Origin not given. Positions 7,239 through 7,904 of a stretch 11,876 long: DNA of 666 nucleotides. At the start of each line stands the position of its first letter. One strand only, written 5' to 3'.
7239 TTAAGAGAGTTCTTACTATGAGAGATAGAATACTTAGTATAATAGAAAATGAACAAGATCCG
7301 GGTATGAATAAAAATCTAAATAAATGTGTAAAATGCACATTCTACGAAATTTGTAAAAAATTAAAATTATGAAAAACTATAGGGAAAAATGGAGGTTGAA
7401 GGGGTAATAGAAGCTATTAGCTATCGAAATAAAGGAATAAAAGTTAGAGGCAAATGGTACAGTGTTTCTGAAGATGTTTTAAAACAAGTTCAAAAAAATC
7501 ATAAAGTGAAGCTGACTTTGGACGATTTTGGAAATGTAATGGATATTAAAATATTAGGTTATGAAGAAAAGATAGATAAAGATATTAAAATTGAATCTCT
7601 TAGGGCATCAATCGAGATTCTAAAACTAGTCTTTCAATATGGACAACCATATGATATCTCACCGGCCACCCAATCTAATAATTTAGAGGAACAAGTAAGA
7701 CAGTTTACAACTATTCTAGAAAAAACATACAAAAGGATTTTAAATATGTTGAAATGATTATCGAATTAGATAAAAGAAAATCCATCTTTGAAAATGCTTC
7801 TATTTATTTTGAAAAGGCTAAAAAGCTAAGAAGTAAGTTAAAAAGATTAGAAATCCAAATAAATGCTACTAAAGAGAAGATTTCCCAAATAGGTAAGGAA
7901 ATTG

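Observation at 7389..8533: N-terminally truncated RqcH/NFACT homologue coupled to a 122-aa unknown protein: split or minimised ribosome-quality-control factor?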

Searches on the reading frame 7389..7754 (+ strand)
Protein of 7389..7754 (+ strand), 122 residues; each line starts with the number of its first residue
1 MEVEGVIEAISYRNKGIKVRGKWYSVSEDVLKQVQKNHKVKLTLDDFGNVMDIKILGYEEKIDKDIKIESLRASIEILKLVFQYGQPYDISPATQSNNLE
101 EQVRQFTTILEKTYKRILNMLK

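Call 4: search_protein_families(library=pfam, proteins=[window:7389-7754:+], max_evalue=1)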
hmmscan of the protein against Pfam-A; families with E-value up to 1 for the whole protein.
window:7389-7754:+ (122 aa): 1 family
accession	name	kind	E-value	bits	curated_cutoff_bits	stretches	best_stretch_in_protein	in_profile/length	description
PF19071.5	DUF5767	-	0.059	13.9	26.9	1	71-116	8-53/84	Family of unknown function (DUF5767)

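Call 8: find_homologous_proteins(query=window:7389-7754:+, max_evalue=0.01)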
Query window:7389-7754:+ (122 aa): 13 proteins with E <= 0.01 among 18 candidates.
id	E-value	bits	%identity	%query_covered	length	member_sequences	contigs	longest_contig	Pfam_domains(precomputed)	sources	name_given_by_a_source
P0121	2.9e-71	255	100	100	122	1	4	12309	-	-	-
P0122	3.5e-64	232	89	100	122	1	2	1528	-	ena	-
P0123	2.5e-62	226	88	100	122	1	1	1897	-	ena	-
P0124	5.6e-62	225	86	100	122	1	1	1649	-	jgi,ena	-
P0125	9.7e-62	224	86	100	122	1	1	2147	-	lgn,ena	-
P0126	3.9e-61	222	85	100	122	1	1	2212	-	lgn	-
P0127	4.3e-61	222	86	100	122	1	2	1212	-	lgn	-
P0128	9.1e-61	221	85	100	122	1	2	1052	-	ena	-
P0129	3.1e-48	180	66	100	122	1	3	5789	-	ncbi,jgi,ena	jgi:hypothetical protein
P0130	7.2e-48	179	63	100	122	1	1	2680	-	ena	-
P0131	9.1e-48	179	66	100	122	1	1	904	-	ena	-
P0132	5.4e-38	148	57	100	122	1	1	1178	-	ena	-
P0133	4.1e-35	138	72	70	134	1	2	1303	-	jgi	jgi:hypothetical protein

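Call 50: find_encoding_contigs(protein=P0129, flank=6000, max_places=3)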
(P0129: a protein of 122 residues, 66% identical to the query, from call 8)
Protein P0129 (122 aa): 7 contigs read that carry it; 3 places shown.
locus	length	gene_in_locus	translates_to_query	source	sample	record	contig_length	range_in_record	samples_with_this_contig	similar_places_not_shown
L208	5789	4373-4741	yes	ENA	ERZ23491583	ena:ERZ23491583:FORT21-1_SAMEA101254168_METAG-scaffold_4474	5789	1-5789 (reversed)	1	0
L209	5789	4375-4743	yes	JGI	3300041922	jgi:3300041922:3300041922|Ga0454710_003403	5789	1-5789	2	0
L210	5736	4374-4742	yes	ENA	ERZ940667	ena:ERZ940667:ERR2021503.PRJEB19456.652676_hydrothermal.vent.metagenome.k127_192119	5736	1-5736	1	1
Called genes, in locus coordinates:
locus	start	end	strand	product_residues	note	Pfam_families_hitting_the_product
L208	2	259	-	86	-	?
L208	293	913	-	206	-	-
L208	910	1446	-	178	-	-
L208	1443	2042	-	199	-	-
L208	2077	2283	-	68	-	PF06902:Fer4_19 (weak), PF12797:Fer4_2 (weak), PF00037:Fer4 (weak), PF12837:Fer4_6 (faint), PF13459:Fer4_15, PF13370:Fer4_13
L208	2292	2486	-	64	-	PF00037:Fer4 (weak), PF12837:Fer4_6 (faint), PF13459:Fer4_15, PF13370:Fer4_13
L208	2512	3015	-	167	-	PF03266:NTPase_1, PF13173:AAA_14 (faint)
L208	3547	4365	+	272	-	PF06023:Csa1, PF08696:Dna2 (weak), PF12705:PDDEXK_1, PF01930:Cas_Cas4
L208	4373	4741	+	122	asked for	-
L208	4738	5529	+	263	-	PF05833:NFACT_N, PF05670:NFACT-R_1, PF18297:NFACT-R_2 (weak)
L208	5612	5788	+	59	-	?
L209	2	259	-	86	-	?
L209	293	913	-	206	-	-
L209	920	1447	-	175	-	-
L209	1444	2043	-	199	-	-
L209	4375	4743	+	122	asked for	-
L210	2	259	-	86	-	?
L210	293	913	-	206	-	-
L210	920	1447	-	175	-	-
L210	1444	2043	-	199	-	-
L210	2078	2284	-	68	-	PF06902:Fer4_19 (weak), PF12797:Fer4_2 (weak), PF00037:Fer4 (weak), PF12837:Fer4_6 (faint), PF13459:Fer4_15, PF13370:Fer4_13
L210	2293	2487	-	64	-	PF00037:Fer4 (weak), PF12837:Fer4_6 (faint), PF13459:Fer4_15, PF13370:Fer4_13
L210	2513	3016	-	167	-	PF03266:NTPase_1, PF13173:AAA_14 (faint)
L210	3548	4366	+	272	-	PF06023:Csa1, PF08696:Dna2 (weak), PF12705:PDDEXK_1, PF01930:Cas_Cas4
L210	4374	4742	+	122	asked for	-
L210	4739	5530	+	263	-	PF05833:NFACT_N, PF05670:NFACT-R_1, PF18297:NFACT-R_2 (weak)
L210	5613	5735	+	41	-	?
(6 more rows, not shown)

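Call 56: predict_structure(alignment_id=A5)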
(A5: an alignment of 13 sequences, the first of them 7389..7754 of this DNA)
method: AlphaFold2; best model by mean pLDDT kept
length: 122 residues; sequences in the alignment: 13
mean_pLDDT: 84.3   pTM: 0.47
mean pLDDT of the five models: 84.3, 83.0, 82.0, 81.3, 80.6
residues with pLDDT >= 90: 38; 70-90: 66; 50-70: 18; < 50: 0
segments of 3 or more residues with pLDDT < 50: none
pLDDT, mean of each block of 10 residues (from residue 1): 90 90 89 87 87 79 80 91 71 70 87 91 74
secondary structure, 60 per line:
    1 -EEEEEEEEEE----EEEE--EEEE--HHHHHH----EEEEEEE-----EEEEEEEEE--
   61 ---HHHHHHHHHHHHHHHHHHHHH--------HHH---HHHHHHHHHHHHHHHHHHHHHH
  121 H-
elements in order: E2-11 E16-19 E22-25 H28-33 E38-44 E50-58 H64-84 H99-121

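Call 60: fold_search(model_id=the predicted structure, library=pdb)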
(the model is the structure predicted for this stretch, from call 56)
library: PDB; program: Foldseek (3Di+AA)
matches with E <= 10: 687; with E <= 0.001: 0
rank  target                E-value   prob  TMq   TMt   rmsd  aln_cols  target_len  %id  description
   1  3tdq_B                1.0e-02  1.00  0.39  0.60   2.6        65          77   18  Crystal structure of a fimbrial biogenesis protein PilY2 (PilY2_PA4555) from Pseudomonas aeruginosa PAO1 at 2.10 A res (released 2011-08-31)
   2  3tdq_A                1.9e-02  1.00  0.41  0.58   6.3        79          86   16  Crystal structure of a fimbrial biogenesis protein PilY2 (PilY2_PA4555) from Pseudomonas aeruginosa PAO1 at 2.10 A res (released 2011-08-31)
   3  1ixr_A                6.7e-02  0.80  0.29  0.26  13.5        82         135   10  RuvA-RuvB complex (released 2002-11-06)
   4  7oa5_G                7.6e-02  0.44  0.30  0.21  17.3       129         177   11  RUVA COMPLEXED TO A HOLLIDAY JUNCTION. (released 2021-04-28)
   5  7oa5_E                8.7e-02  0.41  0.30  0.20  17.3       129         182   11  RUVA COMPLEXED TO A HOLLIDAY JUNCTION. (released 2021-04-28)
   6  7zai_6                1.1e-01  0.69  0.30  0.37   6.4        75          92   13  Cryo-EM structure of a Pyrococcus abyssi 30S bound to Met-initiator tRNA, mRNA and aIF1A. (released 2022-07-13)
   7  3zjy_C                1.1e-01  0.66  0.30  0.43   6.9        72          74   17  Crystal Structure of Importin 13 - RanGTP - eIF1A complex (released 2013-04-10)
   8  8s0e_4                1.4e-01  0.28  0.26  0.10   8.3        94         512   14  H. sapiens OCCM bound to double stranded DNA (released 2024-10-02)
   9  2ztd_B                1.5e-01  0.47  0.27  0.19  12.8        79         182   11  MtRuvA Form III (released 2009-05-05)
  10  2h5x_C                1.5e-01  0.35  0.34  0.23  17.3       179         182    8  RuvA from Mycobacterium tuberculosis (released 2006-08-15)
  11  7oa5_A                2.0e-01  0.28  0.30  0.20  17.3       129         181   11  RUVA COMPLEXED TO A HOLLIDAY JUNCTION. (released 2021-04-28)
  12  2ztc_A                2.2e-01  0.16  0.27  0.18  16.5       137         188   12  MtRuvA Form II (released 2009-05-05)
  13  2pi2_F                2.3e-01  0.44  0.34  0.34  13.1        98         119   14  Full-length Replication protein A subunits RPA14 and RPA32 (released 2007-10-16)
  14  7oa5_H                2.3e-01  0.20  0.27  0.19  17.0       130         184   11  RUVA COMPLEXED TO A HOLLIDAY JUNCTION. (released 2021-04-28)
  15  2l4x_MODEL_1_A        2.3e-01  0.09  0.17  0.16  17.4       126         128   12  Solution Structure of apo-IscU(WT) (released 2011-12-07)
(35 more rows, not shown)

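Call 70: search_protein_representatives(alignment_id=A6)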
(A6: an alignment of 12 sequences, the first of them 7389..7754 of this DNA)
Query: 12 sequences, 122 profile positions. Proteins with E-value up to 0.001 (for the whole library): 9; up to 1e-10: 3; up to 1e-30: 2. The best 9 are listed.
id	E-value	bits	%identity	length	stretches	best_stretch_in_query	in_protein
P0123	3.1e-65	234.0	-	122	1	1-122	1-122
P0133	5.4e-44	165.4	-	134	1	1-87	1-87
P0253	1.3e-16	77.0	-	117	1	1-118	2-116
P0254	3.9e-08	49.7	-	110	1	5-111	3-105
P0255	2.1e-06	44.1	-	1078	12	37-93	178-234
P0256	3.9e-05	40.0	-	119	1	1-45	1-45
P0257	6.0e-05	39.4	-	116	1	3-82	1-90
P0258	3.5e-04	36.9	-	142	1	3-45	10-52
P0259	8.7e-04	35.6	-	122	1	6-95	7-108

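Call 71: find_encoding_contigs(protein=P0253, flank=5000, max_places=3)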
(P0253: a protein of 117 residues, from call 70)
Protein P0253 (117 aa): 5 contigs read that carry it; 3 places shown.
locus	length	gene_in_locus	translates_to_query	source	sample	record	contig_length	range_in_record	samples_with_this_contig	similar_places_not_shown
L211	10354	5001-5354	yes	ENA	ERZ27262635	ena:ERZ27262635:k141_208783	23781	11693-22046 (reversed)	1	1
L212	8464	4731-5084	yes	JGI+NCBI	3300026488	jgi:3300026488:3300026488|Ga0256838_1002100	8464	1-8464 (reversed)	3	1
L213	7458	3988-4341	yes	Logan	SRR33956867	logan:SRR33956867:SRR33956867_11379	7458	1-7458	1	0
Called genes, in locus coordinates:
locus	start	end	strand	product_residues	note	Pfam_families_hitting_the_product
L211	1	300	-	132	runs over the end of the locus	PF27325:MJ0538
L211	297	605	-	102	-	PF00935:Ribosomal_L44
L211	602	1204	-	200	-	PF22090:Gins51_C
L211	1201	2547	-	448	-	PF21686:LigD_Prim-Pol (weak), PF01896:DNA_primase_S, PF04104:DNA_primase_lrg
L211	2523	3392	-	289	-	PF26553:PDDEXK_19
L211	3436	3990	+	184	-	PF03876:SHS2_Rpb7-N, PF00575:S1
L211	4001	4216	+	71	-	PF06093:Spt4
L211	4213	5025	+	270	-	PF06023:Csa1, PF08696:Dna2, PF12705:PDDEXK_1, PF01930:Cas_Cas4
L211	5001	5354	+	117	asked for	-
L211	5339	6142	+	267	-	PF05670:NFACT-R_1, PF18297:NFACT-R_2 (faint)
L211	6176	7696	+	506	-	-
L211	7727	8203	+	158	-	PF00416:Ribosomal_S13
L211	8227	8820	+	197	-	PF01479:S4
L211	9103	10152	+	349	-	PF08068:DKCLD, PF01509:TruB_N, PF21238:Pus10_C, PF16198:TruB_C_2, PF01472:PUA, PF26292:PUA_elF2D (weak)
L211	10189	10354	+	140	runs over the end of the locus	PF22769:DCD, PF00692:dUTPase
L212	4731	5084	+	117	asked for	-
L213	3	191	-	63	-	?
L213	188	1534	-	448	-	PF21686:LigD_Prim-Pol (weak), PF01896:DNA_primase_S, PF04104:DNA_primase_lrg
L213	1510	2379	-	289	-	PF26553:PDDEXK_19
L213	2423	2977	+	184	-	PF03876:SHS2_Rpb7-N, PF00575:S1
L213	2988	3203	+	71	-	PF06093:Spt4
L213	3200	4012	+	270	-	PF06023:Csa1, PF08696:Dna2 (weak), PF12705:PDDEXK_1, PF01930:Cas_Cas4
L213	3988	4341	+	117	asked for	-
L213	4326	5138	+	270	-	PF18297:NFACT-R_2 (faint), PF05670:NFACT-R_1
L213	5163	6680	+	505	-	-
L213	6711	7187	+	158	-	PF00416:Ribosomal_S13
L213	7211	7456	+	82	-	?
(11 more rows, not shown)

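Call 73: find_encoding_contigs(protein=P0254, flank=5000, max_places=2)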
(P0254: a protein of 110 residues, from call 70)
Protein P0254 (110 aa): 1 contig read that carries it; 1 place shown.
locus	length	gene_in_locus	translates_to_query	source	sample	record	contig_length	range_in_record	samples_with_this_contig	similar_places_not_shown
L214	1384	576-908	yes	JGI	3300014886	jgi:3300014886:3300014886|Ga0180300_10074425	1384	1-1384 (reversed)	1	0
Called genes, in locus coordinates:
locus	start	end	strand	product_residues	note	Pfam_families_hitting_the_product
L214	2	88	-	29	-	?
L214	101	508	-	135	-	-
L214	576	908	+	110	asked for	-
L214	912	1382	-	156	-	?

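Call 74: find_encoding_contigs(protein=P0257, flank=5000, max_places=2)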
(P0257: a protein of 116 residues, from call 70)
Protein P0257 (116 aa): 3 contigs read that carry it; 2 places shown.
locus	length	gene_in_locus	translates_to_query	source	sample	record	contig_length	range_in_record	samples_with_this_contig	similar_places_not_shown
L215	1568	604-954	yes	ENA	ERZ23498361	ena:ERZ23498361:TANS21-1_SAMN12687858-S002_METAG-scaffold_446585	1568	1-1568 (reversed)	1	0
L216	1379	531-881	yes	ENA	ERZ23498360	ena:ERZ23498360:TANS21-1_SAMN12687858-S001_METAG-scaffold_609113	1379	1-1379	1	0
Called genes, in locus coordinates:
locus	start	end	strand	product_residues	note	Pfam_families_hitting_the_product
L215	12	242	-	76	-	-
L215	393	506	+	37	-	-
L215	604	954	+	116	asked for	-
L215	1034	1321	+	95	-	-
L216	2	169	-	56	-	?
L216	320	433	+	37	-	-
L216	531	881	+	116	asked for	-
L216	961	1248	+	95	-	-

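Call 75: find_encoding_contigs(protein=P0259, flank=5000, max_places=2)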
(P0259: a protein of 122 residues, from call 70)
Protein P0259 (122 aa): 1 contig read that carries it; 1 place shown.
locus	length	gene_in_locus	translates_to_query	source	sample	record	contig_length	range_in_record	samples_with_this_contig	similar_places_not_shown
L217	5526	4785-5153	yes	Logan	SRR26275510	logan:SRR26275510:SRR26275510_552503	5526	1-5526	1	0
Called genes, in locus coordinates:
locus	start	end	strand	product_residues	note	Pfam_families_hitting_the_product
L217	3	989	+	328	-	?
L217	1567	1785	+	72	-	-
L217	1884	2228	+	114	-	-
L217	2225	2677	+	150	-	PF04307:YdjM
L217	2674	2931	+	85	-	-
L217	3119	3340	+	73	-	-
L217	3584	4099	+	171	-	-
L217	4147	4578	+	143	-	PF00239:Resolvase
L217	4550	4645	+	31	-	-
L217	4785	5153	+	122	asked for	-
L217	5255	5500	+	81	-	-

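Call 83: search_protein_families(library=ncbifam, proteins=[window:7389-7754:+], max_evalue=0.01)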
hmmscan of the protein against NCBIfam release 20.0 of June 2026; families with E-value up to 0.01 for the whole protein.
window:7389-7754:+ (122 aa): 0 families

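Call 84: search_protein_families(library=phrogs, proteins=[window:7389-7754:+, P0253, P0254, P0257, P0259, P0256], max_evalue=0.01)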
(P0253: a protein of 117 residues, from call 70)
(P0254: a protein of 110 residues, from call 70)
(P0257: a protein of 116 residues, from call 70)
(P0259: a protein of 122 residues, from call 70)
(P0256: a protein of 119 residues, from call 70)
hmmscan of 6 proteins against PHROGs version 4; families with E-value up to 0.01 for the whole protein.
window:7389-7754:+ (122 aa): 0 families

P0253 (117 aa): 0 families

P0254 (110 aa): 1 family
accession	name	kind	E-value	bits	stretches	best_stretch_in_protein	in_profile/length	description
phrog_18722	-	unknown function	0.0073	17.1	1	16-108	11-103/195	-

P0257 (116 aa): 0 families

P0259 (122 aa): 1 family
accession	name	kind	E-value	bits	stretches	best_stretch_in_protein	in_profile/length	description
phrog_993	-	unknown function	0.0004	21.2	1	72-120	107-154/210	-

P0256 (119 aa): 0 families
